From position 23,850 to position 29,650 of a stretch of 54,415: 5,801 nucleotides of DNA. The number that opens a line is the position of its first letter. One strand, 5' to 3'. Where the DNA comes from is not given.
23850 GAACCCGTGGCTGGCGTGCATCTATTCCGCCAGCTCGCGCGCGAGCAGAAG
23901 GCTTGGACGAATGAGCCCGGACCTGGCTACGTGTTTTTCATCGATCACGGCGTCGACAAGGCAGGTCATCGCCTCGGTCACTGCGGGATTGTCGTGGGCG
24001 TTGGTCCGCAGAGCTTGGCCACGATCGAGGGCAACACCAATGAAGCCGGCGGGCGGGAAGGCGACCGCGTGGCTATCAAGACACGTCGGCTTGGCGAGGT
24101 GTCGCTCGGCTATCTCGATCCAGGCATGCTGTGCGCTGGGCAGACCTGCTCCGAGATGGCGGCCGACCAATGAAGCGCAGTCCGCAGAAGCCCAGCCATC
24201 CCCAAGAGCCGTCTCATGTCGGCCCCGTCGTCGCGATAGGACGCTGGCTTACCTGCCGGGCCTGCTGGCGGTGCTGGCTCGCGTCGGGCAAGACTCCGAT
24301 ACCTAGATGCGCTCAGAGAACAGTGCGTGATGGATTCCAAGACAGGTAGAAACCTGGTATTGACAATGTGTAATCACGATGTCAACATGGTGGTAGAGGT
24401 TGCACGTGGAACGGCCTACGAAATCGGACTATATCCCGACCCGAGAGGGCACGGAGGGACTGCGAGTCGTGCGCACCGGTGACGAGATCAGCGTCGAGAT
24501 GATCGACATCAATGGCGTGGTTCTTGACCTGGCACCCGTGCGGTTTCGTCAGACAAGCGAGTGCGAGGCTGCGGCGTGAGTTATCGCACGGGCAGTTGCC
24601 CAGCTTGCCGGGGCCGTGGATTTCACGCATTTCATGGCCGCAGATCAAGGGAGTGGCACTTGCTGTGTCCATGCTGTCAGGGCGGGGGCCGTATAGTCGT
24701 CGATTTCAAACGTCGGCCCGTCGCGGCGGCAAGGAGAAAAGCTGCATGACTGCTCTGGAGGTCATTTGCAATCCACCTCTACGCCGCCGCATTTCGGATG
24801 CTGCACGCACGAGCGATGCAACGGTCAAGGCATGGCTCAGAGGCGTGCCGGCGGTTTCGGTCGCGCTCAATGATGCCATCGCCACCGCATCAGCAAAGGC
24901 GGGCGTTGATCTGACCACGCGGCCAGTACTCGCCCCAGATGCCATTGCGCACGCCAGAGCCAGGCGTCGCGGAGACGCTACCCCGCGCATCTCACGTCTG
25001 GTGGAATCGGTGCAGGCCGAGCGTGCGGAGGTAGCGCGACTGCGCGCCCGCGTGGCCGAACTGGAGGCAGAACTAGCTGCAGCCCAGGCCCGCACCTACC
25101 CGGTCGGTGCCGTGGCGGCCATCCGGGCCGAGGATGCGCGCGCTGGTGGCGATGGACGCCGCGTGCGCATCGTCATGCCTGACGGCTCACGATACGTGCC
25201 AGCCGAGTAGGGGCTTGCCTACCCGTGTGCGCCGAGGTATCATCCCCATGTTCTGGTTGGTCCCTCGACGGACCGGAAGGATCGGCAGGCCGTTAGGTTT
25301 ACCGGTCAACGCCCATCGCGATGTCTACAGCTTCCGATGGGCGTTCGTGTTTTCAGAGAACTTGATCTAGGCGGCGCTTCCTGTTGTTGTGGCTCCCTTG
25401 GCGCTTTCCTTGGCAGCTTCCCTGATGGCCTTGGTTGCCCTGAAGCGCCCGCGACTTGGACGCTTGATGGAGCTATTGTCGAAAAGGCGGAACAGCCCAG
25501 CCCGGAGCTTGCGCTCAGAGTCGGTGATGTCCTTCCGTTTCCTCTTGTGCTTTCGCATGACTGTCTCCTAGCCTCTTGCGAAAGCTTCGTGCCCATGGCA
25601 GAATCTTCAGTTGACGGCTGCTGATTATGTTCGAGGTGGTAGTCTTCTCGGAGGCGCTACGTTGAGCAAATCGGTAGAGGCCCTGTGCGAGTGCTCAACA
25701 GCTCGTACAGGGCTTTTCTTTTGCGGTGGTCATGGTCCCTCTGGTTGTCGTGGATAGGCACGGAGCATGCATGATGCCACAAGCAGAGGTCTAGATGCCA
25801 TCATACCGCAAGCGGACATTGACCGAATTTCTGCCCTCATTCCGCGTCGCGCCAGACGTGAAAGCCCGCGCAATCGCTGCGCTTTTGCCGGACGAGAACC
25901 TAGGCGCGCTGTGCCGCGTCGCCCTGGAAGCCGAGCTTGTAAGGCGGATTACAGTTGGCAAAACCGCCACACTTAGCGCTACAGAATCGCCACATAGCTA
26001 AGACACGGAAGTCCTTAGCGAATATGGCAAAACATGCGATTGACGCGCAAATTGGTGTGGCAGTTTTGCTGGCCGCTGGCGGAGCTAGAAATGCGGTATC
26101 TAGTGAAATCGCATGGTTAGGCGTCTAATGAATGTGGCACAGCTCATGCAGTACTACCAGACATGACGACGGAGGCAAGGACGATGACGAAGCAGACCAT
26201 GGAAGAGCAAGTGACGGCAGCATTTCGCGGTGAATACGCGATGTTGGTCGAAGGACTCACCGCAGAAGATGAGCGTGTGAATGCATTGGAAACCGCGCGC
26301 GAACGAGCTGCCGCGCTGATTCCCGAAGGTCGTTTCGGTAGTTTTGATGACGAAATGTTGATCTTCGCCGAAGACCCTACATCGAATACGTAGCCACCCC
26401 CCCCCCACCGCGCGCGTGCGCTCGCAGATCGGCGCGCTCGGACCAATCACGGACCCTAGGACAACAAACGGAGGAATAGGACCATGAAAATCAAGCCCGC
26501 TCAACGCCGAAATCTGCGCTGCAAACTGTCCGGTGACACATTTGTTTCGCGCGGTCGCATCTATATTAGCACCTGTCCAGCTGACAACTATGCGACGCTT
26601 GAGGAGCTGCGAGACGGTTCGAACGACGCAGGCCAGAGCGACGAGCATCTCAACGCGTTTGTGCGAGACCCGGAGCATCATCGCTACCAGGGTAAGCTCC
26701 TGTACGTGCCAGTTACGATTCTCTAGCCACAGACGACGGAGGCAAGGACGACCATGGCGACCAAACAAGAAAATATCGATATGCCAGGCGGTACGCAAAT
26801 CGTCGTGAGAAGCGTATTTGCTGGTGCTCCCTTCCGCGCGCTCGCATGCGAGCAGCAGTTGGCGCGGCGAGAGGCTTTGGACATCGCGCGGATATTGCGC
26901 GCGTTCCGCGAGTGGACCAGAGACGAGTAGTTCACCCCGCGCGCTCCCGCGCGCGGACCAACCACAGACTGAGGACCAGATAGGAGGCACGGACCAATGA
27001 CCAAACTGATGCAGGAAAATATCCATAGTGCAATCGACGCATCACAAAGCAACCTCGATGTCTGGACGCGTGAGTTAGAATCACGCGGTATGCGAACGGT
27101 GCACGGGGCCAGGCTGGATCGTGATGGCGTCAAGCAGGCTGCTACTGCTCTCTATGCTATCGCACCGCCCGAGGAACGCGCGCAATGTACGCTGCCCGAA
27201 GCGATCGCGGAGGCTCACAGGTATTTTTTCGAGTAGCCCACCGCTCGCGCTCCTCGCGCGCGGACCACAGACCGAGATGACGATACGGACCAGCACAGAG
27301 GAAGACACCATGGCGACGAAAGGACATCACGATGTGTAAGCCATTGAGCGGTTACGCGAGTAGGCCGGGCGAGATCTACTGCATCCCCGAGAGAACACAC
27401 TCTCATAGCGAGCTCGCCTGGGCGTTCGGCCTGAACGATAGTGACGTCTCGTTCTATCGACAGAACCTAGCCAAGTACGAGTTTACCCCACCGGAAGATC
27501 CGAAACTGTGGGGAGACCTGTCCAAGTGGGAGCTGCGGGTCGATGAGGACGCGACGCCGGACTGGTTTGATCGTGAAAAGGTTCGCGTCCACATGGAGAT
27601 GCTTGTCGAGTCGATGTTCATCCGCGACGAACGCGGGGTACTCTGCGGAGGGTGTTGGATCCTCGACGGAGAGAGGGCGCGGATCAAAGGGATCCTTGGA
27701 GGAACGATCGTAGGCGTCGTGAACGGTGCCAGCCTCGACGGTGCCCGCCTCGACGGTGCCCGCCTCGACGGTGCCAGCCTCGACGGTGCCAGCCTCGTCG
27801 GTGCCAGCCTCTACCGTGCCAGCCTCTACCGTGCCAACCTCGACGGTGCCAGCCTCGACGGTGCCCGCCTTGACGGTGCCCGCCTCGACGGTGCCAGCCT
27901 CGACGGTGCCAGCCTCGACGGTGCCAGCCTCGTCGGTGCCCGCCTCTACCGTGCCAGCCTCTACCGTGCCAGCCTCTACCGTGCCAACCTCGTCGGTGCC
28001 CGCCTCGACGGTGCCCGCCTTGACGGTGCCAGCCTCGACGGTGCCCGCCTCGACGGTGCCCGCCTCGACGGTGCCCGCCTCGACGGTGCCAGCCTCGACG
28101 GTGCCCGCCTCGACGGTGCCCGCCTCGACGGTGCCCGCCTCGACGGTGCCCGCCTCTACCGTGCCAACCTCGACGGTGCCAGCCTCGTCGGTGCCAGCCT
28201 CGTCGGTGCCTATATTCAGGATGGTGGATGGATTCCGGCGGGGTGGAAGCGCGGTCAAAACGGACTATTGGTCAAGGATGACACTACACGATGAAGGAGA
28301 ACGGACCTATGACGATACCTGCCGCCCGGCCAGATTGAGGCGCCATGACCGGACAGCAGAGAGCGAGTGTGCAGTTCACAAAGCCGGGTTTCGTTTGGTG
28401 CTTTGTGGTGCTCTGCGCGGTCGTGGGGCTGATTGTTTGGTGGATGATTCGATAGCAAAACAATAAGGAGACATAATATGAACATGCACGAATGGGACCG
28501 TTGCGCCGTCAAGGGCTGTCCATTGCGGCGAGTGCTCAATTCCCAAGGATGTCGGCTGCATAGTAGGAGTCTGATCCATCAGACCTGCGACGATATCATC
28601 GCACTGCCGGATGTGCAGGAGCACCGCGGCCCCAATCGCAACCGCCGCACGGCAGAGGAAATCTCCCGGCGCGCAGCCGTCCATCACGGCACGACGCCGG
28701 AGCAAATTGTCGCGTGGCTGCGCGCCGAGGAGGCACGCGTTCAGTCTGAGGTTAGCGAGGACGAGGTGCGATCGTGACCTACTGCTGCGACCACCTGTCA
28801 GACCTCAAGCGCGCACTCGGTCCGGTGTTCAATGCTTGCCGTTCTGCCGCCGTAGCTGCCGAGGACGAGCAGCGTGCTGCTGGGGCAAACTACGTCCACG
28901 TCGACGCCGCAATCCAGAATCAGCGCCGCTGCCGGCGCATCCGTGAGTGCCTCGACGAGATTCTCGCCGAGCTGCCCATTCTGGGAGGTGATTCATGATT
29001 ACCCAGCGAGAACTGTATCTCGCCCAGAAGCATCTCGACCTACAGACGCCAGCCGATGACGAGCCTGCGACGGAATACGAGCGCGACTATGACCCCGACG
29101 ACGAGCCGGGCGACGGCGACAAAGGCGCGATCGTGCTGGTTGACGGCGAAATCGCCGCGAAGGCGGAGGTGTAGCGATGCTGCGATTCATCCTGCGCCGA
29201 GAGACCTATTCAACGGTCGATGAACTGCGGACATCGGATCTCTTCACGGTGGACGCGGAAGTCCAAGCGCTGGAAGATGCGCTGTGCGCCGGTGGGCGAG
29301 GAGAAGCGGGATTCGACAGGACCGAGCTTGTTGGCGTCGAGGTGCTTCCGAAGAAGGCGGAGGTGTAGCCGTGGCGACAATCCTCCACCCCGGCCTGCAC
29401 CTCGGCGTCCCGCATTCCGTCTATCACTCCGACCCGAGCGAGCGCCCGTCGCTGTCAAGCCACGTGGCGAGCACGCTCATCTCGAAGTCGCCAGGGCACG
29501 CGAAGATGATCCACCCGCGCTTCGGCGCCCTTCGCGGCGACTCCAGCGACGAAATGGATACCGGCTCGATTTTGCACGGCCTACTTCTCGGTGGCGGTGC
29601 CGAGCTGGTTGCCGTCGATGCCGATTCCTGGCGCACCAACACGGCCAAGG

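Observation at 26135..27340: Array of unrelated small ORFs joined by a conserved hairpin / leader / first-codons junction module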

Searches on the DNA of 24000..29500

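Call 49: search_rna_families(source=window, start=24000, end=29500, threshold=evalue, max_evalue=5)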
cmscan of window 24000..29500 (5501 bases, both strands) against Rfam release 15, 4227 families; matches with E-value up to 5: 1.
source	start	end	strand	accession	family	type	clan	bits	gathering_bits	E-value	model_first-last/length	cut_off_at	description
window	25676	25724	+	RF00489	ctRNA_p42d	Gene; antisense;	-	19.5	50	1.5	1-46/46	no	ctRNA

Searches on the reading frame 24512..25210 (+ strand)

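Call 13: search_protein_families(library=phrogs, proteins=[window:24512-25210:+], max_evalue=0.1)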
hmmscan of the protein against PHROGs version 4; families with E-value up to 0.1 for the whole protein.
window:24512-25210:+ (232 aa): 4 families
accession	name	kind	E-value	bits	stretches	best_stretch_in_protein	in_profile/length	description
phrog_3671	-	unknown function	0.023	15.9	1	157-196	42-81/87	-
phrog_1399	-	unknown function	0.042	14.5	1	173-193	30-50/58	-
phrog_75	-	connector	0.062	14.2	1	165-201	36-72/73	head-tail adaptor Ad1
phrog_2658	-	other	0.085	14.1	0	149-191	78-120/126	hol-like chemotaxis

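Call 14: search_protein_families(library=pfam, proteins=[window:24512-25210:+], max_evalue=0.1)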
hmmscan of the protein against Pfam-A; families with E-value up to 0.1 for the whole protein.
window:24512-25210:+ (232 aa): 1 family
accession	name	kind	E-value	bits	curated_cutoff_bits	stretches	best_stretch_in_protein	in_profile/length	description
PF04508.17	Pox_A_type_inc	-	0.019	15.2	21.4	0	173-190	2-19/23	Viral A-type inclusion protein repeat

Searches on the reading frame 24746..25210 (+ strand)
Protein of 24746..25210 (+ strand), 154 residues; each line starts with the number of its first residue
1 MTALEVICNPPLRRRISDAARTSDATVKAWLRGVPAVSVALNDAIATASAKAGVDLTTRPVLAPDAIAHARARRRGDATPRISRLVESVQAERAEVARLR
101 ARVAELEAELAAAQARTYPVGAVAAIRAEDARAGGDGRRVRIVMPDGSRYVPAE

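Call 60: search_protein_families(library=pfam, proteins=[window:24746-25210:+], max_evalue=0.01)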
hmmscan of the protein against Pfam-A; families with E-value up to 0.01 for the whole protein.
window:24746-25210:+ (154 aa): 1 family
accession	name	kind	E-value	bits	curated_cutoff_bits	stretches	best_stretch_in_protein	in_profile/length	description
PF04508.17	Pox_A_type_inc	-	0.00066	19.9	21.4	0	95-112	2-19/23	Viral A-type inclusion protein repeat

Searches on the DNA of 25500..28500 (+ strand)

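Call 3: search_dna_similar(query=window:25500-28500:+, collection=phages, mode=distant, max_rows=30)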
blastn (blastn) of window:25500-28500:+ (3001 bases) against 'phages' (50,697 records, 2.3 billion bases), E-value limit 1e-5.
Records with a match: 42; places in all: 233; records where one place covers at least 80% of the query: 0.
Best place of each record, by identity: 60-80% 42.
By first word of the organism name: Rheinheimera 38; Edwardsiella 2; Pseudomonas 1; Bordetella 1.
By host as written in the record: Rheinheimera sp. BAL341 38; Edwardsiella ictaluri 2; Pseudomonas alcaligenes BBS_2079 1; Bordetella avium 1.
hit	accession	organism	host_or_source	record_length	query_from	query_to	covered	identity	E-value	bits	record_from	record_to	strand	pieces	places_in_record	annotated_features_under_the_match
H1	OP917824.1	Pseudomonas phage Amjad_SA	Pseudomonas alcaligenes BBS_2079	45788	2225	2713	16%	75.0%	8e-65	321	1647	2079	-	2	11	hypothetical protein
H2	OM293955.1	Bordetella phage vB_BaM-IFTN6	Bordetella avium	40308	2221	2681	15%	66.3%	4e-11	143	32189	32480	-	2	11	pentapeptide repeat family protein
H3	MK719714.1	Rheinheimera phage Barba8S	Rheinheimera sp. BAL341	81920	2226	2711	15%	66.7%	2e-9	138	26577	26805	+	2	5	pentapeptide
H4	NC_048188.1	Rheinheimera phage Barba8S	Rheinheimera sp. BAL341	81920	2226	2711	15%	66.7%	2e-9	138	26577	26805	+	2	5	pentapeptide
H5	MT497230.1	Rheinheimera phage vB_RspM_barba_10-9C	Rheinheimera sp. BAL341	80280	2271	2711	15%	66.2%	2e-10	141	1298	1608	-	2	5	pentapeptide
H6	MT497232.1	Rheinheimera phage vB_RspM_barba_10-9E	Rheinheimera sp. BAL341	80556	2271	2711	15%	66.2%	2e-10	141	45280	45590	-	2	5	pentapeptide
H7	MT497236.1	Rheinheimera phage vB_RspM_barba_10-9I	Rheinheimera sp. BAL341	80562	2271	2711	15%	66.2%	2e-10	141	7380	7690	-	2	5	pentapeptide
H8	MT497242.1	Rheinheimera phage vB_RspM_barba_12-6D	Rheinheimera sp. BAL341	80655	2271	2711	15%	66.2%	2e-10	141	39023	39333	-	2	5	pentapeptide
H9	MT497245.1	Rheinheimera phage vB_RspM_barba_12-6G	Rheinheimera sp. BAL341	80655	2271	2711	15%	66.2%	2e-10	141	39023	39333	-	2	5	pentapeptide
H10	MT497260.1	Rheinheimera phage vB_RspM_barba_12-8B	Rheinheimera sp. BAL341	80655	2271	2711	15%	66.2%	2e-10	141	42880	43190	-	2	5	pentapeptide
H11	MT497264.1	Rheinheimera phage vB_RspM_barba_12-8G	Rheinheimera sp. BAL341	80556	2271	2711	15%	66.2%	2e-10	141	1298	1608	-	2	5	pentapeptide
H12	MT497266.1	Rheinheimera phage vB_RspM_barba_12-8I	Rheinheimera sp. BAL341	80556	2271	2711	15%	66.2%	2e-10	141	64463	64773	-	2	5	pentapeptide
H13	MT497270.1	Rheinheimera phage vB_RspM_barba_12-9D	Rheinheimera sp. BAL341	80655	2271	2711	15%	66.2%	2e-10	141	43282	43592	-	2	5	pentapeptide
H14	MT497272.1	Rheinheimera phage vB_RspM_barba_12-9F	Rheinheimera sp. BAL341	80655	2271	2711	15%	66.2%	2e-10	141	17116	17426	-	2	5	pentapeptide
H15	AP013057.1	Edwardsiella phage PEi21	Edwardsiella ictaluri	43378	2225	2641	14%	69.0%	6e-22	208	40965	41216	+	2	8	hypothetical protein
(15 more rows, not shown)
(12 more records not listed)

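Call 92: search_rna_families(sources=[L056, L002, L006, L052, L005], threshold=evalue, max_evalue=1)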
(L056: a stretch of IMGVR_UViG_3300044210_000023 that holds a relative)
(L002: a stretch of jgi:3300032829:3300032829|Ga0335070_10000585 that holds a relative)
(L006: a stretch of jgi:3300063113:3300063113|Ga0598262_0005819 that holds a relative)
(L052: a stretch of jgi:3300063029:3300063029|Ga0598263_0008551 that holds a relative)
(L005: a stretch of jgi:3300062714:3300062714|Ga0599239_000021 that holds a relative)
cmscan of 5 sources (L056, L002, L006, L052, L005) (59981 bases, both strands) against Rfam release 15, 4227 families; matches with E-value up to 1: 1.
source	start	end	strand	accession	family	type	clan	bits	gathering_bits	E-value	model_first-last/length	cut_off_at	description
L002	11941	12010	+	RF00005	tRNA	Gene; tRNA;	CL00001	44.4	29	3.3e-06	1-71/71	no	tRNA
